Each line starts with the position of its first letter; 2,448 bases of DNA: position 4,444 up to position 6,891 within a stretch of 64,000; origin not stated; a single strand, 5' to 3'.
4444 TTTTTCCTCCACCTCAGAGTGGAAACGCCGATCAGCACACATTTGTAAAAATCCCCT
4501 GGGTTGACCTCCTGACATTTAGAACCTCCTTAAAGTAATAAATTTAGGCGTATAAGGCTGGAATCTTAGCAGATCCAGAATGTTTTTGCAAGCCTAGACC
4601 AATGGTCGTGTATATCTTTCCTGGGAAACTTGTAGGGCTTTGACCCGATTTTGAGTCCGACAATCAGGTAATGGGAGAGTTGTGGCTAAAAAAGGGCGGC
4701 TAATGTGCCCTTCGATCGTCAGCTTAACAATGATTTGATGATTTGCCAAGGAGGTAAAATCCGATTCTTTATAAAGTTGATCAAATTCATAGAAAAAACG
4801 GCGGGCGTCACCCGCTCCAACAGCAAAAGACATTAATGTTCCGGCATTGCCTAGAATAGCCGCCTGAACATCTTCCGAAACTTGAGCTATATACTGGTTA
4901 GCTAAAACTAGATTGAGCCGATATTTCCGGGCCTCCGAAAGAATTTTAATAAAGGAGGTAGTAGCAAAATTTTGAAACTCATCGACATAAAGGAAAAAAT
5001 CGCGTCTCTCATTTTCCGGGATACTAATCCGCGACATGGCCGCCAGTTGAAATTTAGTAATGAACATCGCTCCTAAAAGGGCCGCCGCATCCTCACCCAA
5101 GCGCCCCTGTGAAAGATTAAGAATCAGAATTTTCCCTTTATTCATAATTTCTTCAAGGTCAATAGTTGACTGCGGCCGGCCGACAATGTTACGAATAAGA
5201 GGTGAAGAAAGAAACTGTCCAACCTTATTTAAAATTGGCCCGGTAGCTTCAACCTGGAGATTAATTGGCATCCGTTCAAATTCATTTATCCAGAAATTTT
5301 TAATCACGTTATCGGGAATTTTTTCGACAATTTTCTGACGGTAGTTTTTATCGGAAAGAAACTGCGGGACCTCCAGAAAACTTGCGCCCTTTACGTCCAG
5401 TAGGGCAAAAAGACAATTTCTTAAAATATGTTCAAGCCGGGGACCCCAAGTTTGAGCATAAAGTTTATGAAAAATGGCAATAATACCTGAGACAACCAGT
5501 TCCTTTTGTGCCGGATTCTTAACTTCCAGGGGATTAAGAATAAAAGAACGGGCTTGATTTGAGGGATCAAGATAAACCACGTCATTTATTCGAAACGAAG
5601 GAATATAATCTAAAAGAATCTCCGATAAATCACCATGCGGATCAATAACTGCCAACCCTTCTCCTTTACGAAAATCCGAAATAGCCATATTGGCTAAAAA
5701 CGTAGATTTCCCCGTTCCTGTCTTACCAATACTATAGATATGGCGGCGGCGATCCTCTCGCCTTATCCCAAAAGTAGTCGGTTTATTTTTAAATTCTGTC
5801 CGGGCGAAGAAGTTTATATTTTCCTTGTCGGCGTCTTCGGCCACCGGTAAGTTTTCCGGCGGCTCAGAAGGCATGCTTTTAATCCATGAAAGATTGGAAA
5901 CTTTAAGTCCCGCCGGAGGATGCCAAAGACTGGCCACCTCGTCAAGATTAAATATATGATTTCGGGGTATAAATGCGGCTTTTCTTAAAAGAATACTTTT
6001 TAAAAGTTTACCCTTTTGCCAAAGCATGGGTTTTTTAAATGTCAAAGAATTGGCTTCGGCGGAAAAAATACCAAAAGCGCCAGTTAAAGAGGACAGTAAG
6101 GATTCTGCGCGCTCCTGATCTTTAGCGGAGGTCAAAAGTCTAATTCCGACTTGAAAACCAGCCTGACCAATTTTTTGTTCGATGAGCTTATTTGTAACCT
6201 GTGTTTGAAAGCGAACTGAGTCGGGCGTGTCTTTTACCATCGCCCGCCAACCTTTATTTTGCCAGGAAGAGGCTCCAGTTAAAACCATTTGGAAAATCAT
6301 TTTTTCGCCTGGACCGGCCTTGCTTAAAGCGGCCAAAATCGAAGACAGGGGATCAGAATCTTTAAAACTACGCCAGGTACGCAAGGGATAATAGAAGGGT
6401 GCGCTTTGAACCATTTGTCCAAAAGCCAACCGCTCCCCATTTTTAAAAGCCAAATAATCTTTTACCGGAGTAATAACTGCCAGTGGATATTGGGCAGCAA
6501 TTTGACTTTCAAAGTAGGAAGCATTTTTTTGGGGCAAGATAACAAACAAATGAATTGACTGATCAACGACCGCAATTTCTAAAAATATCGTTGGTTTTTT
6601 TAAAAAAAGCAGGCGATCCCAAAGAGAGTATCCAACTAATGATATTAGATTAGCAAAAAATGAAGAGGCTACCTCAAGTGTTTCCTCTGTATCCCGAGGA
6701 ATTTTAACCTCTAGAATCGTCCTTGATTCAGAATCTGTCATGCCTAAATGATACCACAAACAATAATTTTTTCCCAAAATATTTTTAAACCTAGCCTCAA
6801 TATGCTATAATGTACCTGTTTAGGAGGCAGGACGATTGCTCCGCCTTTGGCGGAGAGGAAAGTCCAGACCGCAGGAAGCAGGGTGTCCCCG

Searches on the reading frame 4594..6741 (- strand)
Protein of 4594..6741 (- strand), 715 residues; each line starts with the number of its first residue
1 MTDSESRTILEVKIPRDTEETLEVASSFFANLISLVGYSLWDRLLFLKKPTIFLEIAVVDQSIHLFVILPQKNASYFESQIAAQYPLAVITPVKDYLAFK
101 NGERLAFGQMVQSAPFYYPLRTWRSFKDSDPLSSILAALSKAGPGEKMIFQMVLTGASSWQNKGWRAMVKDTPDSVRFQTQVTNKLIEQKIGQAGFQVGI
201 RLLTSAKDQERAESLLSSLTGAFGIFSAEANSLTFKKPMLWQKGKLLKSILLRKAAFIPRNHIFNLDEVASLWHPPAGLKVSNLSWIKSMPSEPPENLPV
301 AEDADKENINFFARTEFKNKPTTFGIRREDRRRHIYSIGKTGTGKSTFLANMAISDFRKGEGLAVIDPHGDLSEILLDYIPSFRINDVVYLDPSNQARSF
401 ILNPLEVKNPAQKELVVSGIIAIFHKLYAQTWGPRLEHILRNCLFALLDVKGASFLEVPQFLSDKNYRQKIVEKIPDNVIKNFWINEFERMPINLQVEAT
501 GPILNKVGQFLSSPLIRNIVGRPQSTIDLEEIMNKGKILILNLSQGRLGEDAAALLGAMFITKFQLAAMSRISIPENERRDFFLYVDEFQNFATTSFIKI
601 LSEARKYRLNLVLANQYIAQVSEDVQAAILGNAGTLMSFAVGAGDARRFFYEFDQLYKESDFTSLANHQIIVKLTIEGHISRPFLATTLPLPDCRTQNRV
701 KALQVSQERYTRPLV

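Call 67: find_encoding_contigs(protein=window:4594-6741:-, flank=1500, max_places=8)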
Protein window:4594-6741:- (715 aa): 5 contigs read that carry it; 2 places shown.
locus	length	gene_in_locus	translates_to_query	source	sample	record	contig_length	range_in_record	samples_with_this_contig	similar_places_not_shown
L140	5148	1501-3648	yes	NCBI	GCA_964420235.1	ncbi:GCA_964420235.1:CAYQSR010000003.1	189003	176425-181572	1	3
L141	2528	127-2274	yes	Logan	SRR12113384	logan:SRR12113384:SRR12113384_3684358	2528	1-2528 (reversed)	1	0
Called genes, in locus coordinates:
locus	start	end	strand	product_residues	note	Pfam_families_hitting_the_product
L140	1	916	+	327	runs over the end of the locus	PF01594:AI-2E_transport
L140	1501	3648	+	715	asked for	PF26449:DUF8128, PF12696:TraG-D_C (faint), PF10412:TrwB_AAD_bind (faint)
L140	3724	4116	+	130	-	-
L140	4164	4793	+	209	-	PF13399:LytR_C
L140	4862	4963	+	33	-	-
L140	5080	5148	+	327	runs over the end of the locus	PF00294:PfkB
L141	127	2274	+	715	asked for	PF26449:DUF8128, PF12696:TraG-D_C (faint), PF10412:TrwB_AAD_bind (faint)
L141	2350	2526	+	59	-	?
